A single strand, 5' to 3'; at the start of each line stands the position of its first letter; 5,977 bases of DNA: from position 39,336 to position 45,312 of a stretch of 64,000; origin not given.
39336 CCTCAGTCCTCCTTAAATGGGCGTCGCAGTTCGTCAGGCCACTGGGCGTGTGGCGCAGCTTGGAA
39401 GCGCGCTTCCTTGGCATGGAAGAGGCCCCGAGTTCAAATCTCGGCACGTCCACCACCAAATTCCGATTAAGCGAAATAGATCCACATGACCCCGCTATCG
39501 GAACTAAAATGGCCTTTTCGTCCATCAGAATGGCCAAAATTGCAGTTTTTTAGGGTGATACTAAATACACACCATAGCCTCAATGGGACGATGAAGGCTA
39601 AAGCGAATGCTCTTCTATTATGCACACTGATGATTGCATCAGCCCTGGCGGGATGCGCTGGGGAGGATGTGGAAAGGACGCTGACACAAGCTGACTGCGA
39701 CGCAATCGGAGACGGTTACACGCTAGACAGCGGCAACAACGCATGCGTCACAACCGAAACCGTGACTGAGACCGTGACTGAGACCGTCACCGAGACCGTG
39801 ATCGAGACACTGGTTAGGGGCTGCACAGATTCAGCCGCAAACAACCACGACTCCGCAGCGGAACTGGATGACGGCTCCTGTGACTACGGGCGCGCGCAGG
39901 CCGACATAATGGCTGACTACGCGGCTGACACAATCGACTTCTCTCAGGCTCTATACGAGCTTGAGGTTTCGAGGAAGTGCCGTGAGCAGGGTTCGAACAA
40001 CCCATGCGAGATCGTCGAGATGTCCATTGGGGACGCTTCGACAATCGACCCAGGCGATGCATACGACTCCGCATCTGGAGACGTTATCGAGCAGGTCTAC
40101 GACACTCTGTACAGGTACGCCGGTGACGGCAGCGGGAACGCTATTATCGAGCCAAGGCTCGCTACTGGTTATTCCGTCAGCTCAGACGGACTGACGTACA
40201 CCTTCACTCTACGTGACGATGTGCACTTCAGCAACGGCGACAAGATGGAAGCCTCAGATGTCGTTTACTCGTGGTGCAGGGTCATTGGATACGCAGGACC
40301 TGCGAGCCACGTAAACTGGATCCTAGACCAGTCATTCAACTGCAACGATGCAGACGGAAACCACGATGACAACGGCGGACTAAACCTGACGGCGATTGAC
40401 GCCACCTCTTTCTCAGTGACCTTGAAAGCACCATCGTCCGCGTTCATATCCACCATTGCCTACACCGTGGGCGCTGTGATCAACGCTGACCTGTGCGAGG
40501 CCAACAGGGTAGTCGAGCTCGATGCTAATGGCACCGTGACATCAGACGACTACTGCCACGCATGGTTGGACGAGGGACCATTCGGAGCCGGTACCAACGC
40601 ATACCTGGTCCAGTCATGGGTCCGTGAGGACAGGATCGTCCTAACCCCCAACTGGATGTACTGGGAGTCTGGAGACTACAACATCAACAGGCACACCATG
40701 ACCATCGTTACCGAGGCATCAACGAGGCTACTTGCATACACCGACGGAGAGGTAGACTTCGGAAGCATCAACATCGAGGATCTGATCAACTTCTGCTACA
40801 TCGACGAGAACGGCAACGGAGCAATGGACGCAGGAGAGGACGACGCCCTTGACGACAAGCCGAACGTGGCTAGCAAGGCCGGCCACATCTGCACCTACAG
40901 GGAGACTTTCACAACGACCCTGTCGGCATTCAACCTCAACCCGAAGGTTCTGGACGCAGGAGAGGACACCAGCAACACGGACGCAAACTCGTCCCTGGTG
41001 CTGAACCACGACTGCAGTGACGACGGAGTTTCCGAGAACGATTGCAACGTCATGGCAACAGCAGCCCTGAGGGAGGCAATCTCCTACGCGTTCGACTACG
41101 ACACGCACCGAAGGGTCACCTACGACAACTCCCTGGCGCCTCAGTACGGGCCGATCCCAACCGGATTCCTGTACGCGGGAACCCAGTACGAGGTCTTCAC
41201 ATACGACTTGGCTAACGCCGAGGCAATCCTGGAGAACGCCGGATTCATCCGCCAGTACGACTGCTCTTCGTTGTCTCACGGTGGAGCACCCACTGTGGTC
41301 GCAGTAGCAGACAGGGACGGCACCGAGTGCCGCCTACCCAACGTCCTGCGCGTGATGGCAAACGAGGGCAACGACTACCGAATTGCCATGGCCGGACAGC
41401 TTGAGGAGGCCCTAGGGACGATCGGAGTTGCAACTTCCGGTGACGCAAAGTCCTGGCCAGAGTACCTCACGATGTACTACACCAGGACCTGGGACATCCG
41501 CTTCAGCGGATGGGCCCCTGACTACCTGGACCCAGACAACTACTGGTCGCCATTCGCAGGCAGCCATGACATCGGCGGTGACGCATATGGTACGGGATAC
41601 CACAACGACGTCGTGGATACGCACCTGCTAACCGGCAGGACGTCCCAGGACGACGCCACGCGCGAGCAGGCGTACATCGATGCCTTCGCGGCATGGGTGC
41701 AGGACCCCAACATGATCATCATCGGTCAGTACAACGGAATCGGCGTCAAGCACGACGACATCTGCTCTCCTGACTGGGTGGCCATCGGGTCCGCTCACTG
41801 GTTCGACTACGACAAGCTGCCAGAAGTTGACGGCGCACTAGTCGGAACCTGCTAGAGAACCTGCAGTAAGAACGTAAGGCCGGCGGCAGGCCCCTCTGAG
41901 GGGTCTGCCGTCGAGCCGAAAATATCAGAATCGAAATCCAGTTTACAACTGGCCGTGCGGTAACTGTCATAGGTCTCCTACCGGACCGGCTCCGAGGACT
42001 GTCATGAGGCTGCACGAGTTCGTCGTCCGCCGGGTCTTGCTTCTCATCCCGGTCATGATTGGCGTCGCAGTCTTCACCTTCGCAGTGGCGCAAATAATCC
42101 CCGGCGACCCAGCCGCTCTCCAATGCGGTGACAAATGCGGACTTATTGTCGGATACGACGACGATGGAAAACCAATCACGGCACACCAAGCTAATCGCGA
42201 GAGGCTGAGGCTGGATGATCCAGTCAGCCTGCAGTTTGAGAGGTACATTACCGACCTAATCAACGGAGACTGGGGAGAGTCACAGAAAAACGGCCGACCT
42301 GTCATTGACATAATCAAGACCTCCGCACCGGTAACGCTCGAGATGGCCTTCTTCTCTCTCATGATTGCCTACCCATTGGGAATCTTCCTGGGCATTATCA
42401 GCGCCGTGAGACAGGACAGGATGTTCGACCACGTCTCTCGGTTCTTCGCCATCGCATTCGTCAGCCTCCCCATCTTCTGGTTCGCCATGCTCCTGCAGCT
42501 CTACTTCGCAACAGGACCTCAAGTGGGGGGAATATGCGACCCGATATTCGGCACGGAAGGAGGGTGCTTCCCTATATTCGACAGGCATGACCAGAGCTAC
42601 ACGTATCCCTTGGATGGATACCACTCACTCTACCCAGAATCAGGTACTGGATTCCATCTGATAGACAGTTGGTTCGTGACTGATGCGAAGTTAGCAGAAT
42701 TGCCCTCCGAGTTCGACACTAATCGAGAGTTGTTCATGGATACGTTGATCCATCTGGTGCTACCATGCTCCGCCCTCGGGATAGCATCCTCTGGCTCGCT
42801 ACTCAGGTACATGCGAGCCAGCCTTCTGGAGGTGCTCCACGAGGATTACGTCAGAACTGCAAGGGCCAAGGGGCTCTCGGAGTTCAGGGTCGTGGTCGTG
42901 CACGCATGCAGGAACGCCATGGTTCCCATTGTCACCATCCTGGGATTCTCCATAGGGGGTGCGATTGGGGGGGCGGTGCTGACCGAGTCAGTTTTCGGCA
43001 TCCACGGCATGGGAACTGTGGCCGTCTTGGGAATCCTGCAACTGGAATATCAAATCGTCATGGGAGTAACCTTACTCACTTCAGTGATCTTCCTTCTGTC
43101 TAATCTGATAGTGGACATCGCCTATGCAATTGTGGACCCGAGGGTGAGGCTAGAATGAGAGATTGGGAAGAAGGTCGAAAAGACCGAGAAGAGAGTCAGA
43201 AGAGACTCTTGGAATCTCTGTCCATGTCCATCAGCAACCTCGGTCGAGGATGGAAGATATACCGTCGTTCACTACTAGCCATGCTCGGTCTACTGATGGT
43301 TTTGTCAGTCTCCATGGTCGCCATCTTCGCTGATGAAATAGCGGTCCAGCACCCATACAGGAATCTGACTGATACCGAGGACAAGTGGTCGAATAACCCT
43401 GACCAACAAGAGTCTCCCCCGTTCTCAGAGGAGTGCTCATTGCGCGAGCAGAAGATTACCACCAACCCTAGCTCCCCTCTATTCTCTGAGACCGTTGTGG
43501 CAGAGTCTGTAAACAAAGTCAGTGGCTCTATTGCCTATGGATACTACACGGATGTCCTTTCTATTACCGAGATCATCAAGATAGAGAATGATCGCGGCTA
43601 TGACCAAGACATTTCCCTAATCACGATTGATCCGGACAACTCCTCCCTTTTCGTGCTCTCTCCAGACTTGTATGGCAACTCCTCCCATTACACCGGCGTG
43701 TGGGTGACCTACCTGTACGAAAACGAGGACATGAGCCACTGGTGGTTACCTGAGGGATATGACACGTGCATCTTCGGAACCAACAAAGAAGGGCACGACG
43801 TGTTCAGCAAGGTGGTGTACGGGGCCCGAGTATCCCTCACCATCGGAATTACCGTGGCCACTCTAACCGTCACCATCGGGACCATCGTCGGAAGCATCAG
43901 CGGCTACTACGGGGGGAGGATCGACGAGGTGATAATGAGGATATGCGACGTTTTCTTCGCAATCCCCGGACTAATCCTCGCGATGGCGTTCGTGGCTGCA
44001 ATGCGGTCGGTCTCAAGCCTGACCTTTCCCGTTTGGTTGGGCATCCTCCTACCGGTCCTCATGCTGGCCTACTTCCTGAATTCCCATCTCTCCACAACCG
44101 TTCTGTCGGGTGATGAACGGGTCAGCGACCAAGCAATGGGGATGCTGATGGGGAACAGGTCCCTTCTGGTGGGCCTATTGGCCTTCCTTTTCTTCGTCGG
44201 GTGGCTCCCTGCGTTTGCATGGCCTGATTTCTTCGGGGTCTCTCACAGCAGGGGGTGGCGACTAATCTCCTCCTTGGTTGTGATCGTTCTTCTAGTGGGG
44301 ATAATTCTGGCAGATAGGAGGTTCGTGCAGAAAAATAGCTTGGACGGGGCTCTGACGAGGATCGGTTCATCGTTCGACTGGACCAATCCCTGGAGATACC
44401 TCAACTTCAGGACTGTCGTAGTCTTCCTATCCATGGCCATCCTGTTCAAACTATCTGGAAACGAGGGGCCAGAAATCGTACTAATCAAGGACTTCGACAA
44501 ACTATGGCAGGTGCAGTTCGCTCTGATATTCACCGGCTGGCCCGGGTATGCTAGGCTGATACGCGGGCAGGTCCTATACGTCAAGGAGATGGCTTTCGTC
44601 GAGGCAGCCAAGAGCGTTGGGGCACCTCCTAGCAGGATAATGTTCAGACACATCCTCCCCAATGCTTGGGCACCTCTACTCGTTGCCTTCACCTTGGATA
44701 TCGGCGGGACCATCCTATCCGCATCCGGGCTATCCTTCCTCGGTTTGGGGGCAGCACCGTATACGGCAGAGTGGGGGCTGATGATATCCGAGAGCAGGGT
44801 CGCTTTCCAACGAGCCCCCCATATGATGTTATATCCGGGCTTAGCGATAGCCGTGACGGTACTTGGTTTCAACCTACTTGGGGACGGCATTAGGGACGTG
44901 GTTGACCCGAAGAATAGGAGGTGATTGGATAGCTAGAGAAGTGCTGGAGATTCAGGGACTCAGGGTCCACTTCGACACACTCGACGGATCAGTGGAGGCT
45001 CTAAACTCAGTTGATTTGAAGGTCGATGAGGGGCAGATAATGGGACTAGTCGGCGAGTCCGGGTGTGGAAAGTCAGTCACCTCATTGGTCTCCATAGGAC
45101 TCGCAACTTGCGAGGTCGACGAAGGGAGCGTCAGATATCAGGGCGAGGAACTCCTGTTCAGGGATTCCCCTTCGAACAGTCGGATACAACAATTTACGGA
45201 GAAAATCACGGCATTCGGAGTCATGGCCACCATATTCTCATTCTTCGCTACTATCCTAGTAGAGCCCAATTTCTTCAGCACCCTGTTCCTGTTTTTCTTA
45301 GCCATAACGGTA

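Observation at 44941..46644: OppD-type ABC ATPase with two long hydrophobic insertions inside the nucleotide-binding domain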

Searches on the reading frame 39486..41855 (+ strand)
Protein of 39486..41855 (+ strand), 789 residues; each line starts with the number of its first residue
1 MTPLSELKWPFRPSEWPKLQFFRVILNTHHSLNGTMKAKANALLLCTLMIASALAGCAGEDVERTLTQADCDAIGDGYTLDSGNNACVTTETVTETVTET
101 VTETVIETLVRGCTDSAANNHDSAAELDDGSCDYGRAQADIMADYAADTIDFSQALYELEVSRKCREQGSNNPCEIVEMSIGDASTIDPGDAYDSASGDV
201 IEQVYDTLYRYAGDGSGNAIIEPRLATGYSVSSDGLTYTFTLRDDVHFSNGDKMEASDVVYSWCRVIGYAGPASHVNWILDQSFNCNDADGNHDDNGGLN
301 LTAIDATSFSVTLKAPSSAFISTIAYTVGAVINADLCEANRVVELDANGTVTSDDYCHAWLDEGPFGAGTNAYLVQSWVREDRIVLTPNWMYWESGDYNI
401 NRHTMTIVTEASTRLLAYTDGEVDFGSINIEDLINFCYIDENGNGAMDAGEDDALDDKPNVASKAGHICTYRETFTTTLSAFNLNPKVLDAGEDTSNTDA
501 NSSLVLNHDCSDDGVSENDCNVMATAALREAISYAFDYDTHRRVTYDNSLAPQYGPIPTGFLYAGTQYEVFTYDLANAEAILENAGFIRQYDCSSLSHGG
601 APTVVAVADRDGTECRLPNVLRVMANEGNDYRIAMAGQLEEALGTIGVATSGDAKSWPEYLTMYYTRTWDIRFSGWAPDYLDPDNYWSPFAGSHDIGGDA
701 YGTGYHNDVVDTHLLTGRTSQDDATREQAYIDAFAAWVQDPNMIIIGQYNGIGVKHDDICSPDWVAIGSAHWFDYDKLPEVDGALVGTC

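Call 3: search_protein_families(library=pfam, proteins=[window:39486-41855:+], max_evalue=0.01)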
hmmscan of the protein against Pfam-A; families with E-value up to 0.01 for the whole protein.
window:39486-41855:+ (789 aa): 1 family
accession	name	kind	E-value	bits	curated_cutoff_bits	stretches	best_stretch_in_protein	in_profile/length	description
PF00496.27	SBP_bac_5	-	2.4e-54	185.3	32.4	1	221-695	2-365/368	Bacterial extracellular solute-binding proteins, family 5 Middle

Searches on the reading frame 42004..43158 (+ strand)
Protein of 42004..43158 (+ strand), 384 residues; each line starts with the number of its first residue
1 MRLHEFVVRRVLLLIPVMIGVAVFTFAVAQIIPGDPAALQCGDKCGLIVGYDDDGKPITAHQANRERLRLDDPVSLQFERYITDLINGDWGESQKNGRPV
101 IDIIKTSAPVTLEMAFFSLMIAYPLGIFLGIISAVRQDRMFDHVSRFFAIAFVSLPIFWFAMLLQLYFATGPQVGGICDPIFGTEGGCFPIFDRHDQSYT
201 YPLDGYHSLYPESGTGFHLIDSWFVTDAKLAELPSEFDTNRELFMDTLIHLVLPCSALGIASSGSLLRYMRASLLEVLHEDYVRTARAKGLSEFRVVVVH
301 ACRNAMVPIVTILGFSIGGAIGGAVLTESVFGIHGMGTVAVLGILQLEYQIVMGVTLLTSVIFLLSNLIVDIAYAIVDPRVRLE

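Call 3: search_protein_families(library=pfam, proteins=[window:42004-43158:+], max_evalue=0.01)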
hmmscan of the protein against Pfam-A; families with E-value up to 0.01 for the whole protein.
window:42004-43158:+ (384 aa): 2 families
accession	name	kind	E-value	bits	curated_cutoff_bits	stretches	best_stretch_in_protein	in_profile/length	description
PF00528.27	BPD_transp_1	-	4.9e-42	144.2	26.4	1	126-382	1-183/184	Binding-protein-dependent transport system inner membrane component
PF19300.4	BPD_transp_1_N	-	9.7e-10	39.1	23.8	1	5-99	3-98/114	Binding-prot-dependent transport system membrane comp, N-term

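Call 55: search_protein_families(library=ncbifam, proteins=[window:42004-43155:+], max_evalue=0.001)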
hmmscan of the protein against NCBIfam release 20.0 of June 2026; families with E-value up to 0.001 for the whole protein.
window:42004-43155:+ (384 aa): 19 families
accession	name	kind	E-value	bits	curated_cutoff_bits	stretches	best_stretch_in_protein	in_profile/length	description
NF045470.1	Opp2B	equivalog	2.5e-76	256.8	350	2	245-382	163-300/300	nickel ABC transporter permease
NF045472.1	Opp4B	equivalog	6.2e-67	226.1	450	2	242-382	179-319/319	oligopeptide ABC transporter permease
NF008161.0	PRK10914.1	equivalog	1.9e-64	218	590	2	241-382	195-336/339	dipeptide ABC transporter permease DppB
NF045471.1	Opp3B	equivalog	8.4e-62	209.3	480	2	246-383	167-304/308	oligopeptide ABC transporter permease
TIGR02789.1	nickel_nikB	equivalog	5.1e-61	206.8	447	2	247-382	172-307/314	nickel ABC transporter permease subunit NikB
NF045469.1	Opp1B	equivalog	1e-60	205.9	380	2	245-382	171-307/307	nickel/cobalt ABC transporter permease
NF011661.0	PRK15081.1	equivalog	1.1e-59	202.5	463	2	246-383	168-305/306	glutathione ABC transporter permease GsiC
NF007677.0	PRK10352.1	equivalog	2.3e-58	197.8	433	2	247-383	172-308/314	nickel ABC transporter permease subunit NikB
NF007008.0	PRK09471.1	equivalog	3.2e-48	164.7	388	2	248-382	171-305/306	oligopeptide ABC transporter permease OppB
NF011690.0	PRK15110.1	equivalog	8.6e-41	140.4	432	2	213-379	155-311/321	putrescine export ABC transporter permease SapB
NF011712.0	PRK15133.1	subfamily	6.3e-37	127.4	445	2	244-384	221-362/364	microcin C ABC transporter permease YejB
NF043081.1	MMSYN1_0165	equivalog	1.1e-31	110.3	350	2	253-384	255-387/388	oligopeptide ABC transporter permease OppB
NF045474.1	Opp2C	equivalog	8.5e-11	41.9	300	2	72-165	3-95/236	nickel transporter permease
NF045476.1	Opp4C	equivalog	3.4e-09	36.4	350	1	257-338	146-223/278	oligopeptide ABC transporter permease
NF007376.0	PRK09881.1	equivalog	3.6e-08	32.8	434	1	265-337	170-238/298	D,D-dipeptide ABC transporter permease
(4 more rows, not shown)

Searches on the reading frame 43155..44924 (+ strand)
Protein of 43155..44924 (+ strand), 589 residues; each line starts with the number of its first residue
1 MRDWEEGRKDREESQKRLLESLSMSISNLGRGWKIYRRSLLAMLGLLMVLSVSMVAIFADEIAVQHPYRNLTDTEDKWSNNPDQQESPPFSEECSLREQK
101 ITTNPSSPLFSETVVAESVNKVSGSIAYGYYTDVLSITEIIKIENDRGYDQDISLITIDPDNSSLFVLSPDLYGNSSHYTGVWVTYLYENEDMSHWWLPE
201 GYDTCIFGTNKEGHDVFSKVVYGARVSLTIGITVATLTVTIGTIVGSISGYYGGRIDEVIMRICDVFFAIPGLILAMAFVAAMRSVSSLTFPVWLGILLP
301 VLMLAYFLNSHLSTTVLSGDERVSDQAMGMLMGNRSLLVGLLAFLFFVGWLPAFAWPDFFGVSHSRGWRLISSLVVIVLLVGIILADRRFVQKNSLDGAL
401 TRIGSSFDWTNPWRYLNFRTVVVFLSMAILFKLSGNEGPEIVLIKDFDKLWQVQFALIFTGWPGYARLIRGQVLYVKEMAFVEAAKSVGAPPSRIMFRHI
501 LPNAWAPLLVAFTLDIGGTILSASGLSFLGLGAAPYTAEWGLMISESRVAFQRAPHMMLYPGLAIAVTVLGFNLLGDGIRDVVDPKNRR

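Call 3: search_protein_families(library=pfam, proteins=[window:43155-44924:+], max_evalue=0.01)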
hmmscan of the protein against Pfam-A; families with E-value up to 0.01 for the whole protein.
window:43155-44924:+ (589 aa): 2 families
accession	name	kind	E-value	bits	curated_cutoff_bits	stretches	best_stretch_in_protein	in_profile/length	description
PF00528.27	BPD_transp_1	-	7.2e-31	107.8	26.4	2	380-588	3-183/184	Binding-protein-dependent transport system inner membrane component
PF12911.12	OppC_N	-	0.00068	19.9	23.9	1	30-68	4-42/53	N-terminal TM domain of oligopeptide transport permease C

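Call 45: search_solved_structures(query=window:43155-44921:+, max_evalue=0.00001, show_alignments=2)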
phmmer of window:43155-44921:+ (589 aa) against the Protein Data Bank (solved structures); distinct sequences matched with E-value up to 0.00001: 5.
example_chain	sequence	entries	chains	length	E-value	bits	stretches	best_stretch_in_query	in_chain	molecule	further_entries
8z1v_B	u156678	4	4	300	8.3e-51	176.4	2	453-587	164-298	Dipeptide transport system permease protein DppC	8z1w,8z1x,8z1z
8z1y_B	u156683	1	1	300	1.5e-49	172.2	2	453-587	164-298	Dipeptide transport system permease protein DppC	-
8wd9_C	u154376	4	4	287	2.1e-40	142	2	448-588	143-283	Probable dipeptide-transport integral membrane protein ABC transporter DppC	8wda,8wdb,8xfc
8z21_B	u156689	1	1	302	5.2e-40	140.7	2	453-588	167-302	Oligopeptide transport system permease protein OppC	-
8j5q_C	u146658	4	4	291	2.4e-33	118.7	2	457-588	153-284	Putative peptide transport permease protein Rv1282c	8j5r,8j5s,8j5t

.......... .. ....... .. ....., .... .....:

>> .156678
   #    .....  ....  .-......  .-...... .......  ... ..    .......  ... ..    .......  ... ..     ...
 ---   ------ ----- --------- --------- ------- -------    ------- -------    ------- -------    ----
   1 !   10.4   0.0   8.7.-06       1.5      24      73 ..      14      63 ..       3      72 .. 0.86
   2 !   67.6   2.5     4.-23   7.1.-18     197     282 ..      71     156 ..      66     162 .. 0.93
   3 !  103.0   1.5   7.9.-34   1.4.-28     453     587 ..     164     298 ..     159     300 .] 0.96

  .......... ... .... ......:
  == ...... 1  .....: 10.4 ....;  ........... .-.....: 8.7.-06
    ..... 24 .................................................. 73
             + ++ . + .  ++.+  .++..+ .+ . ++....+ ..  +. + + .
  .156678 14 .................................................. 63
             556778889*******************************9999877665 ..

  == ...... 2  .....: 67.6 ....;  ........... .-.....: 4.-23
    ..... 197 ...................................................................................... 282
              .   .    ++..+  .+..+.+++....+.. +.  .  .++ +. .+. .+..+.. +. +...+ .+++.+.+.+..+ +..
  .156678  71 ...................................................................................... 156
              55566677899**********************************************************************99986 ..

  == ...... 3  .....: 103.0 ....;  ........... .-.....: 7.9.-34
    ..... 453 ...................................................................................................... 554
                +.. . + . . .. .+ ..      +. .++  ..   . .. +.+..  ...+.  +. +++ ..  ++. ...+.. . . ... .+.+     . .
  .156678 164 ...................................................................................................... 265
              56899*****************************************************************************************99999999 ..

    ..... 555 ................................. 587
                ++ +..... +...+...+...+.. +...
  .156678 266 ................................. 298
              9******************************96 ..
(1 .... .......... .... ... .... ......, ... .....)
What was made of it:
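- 43155..44924 (+): oppC permease, 589 aa, with two insertions relative to E. coli DppC. Calls 3 and 45.
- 44001..44510 (+): OppC insert ii (aa 283-452): replaces the 7-residue outer loop between TM3 and TM4 and contains four hydrophobic segments. Boundaries from call 45.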

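Call 55: search_protein_families(library=ncbifam, proteins=[window:43155-44921:+], max_evalue=0.001)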
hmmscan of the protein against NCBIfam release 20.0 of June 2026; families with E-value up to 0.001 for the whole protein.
window:43155-44921:+ (589 aa): 21 families
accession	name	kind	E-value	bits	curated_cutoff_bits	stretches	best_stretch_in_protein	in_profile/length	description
NF045474.1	Opp2C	equivalog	1.1e-71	241.2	300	2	450-584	102-236/236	nickel transporter permease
NF045476.1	Opp4C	equivalog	5.9e-71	239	350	2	447-586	138-278/278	oligopeptide ABC transporter permease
NF011662.0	PRK15082.1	equivalog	1.9e-68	231.1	484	2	453-587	166-300/303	glutathione ABC transporter permease GsiD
TIGR02790.1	nickel_nikC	equivalog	2.1e-67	227.4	358.45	2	450-584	124-258/258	nickel ABC transporter permease subunit NikC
NF045473.1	Opp1C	equivalog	6.1e-67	225.8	350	2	453-586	133-266/267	nickel/cobalt ABC transporter permease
NF007376.0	PRK09881.1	equivalog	3.5e-61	206.8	434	2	450-587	156-293/298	D,D-dipeptide ABC transporter permease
NF008160.0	PRK10913.1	equivalog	4e-59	200.5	483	2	453-587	164-298/300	dipeptide ABC transporter permease DppC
NF007738.0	PRK10417.1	equivalog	1.3e-58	198.7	335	2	452-586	136-270/277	nickel ABC transporter permease subunit NikC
NF045475.1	Opp3C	equivalog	5.6e-56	190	450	2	449-588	189-328/328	oligopeptide ABC transporter permease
NF047573.1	opine_perm_CntC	exception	3.5e-50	170.9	440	2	453-586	137-270/271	staphylopine uptake ABC transporter permease subunit CntC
NF011935.0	PRK15406.1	equivalog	6.7e-41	141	433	2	453-588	167-302/302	oligopeptide ABC transporter permease OppC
NF043080.1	MMSYN1_0166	equivalog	2.4e-36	125.2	370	2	449-588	163-306/307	oligopeptide ABC transporter permease OppC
NF011691.0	PRK15111.1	equivalog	5.4e-28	98.4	379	2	450-583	158-291/296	putrescine export ABC transporter permease SapC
NF011596.0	PRK15021.1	subfamily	3.7e-22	78.8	439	2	206-281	122-197/341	microcin C ABC transporter permease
NF045470.1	Opp2B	equivalog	2e-10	40.4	350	1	375-519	102-238/300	nickel ABC transporter permease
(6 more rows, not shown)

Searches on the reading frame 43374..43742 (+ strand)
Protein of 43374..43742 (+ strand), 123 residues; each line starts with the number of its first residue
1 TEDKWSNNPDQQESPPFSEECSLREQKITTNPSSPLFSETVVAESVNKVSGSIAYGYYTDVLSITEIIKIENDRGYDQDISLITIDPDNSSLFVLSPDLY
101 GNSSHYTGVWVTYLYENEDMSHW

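Call 58: search_protein_families(library=pfam, proteins=[window:43374-43742:+], max_evalue=1)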
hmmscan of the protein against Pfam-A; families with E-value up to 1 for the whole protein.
window:43374-43742:+ (123 aa): 0 families

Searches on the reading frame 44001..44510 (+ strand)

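Call 58: search_protein_families(library=pfam, proteins=[window:44001-44510:+], max_evalue=1)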
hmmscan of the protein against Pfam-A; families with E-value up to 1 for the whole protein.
window:44001-44510:+ (170 aa): 2 families
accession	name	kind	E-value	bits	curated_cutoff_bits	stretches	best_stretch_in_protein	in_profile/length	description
PF07331.16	TctB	-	0.13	12.9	29.1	1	6-99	29-121/137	Tripartite tricarboxylate transporter TctB family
PF20444.3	DUF6703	-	0.34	11.2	23.8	1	57-103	76-120/122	Family of unknown function (DUF6703)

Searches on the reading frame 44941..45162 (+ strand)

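Call 57: search_protein_families(library=ncbifam, proteins=[window:44941-45162:+], max_evalue=1)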
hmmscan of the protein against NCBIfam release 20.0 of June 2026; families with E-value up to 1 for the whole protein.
window:44941-45162:+ (74 aa): 166 families (the best 25 are shown)
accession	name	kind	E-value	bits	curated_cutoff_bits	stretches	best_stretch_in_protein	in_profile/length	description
NF007010.1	PRK09473.1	subfamily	3.7e-14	52.2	575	1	1-72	1-73/318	oligopeptide ABC transporter ATP-binding protein OppD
NF008246.0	PRK11022.1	equivalog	1.1e-10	41.2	541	1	1-56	3-58/326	dipeptide ABC transporter ATP-binding protein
NF011659.0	PRK15079.1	equivalog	2.6e-10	39.5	540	1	2-72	12-89/334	murein tripeptide/oligopeptide ABC transporter ATP binding protein OppF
NF011713.0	PRK15134.1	equivalog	5.1e-10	38.6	834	1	1-72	5-79/529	microcin C ABC transporter ATP-binding protein YejF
TIGR02769.1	nickel_nikE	equivalog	5.4e-10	39.2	332.55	1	18-71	24-75/265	nickel import ATP-binding protein NikE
NF011674.0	PRK15093.1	equivalog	5.8e-10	38.8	627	1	1-55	3-57/330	putrescine export ABC transporter ATP-binding protein SapD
TIGR02857.1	CydD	equivalog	8.7e-09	34.8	435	1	3-71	323-386/529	thiol reductant ABC exporter subunit CydD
NF040905.2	GguA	equivalog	1.3e-08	33.7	810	1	2-73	2-69/500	multiple monosaccharide ABC transporter ATP-binding protein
TIGR02770.1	nickel_nikD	equivalog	1.4e-08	34.4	318.7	1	22-71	3-54/230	nickel import ATP-binding protein NikD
TIGR02633.1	xylG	equivalog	1.6e-08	33.5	723.65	1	16-71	12-67/500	D-xylose ABC transporter ATP-binding protein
NF010069.0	PRK13549.1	equivalog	1.7e-08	33.4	699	1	3-72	7-72/513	xylose ABC transporter ATP-binding protein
TIGR01978.1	sufC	equivalog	1.9e-08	34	212.8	1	2-72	1-67/243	Fe-S cluster assembly ATPase SufC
TIGR03269.1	met_CoM_red_A2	equivalog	3.3e-08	32.5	517.1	1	17-67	12-62/530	methyl coenzyme M reductase system, component A2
TIGR03797.1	NHLM_micro_ABC2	equivalog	4.6e-08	32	709.4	1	7-71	455-517/686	NHLP bacteriocin export ABC transporter permease/ATPase subunit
NF008030.0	PRK10762.1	equivalog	5.1e-08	32.1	745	1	16-73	15-70/501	ribose ABC transporter ATP-binding protein RbsA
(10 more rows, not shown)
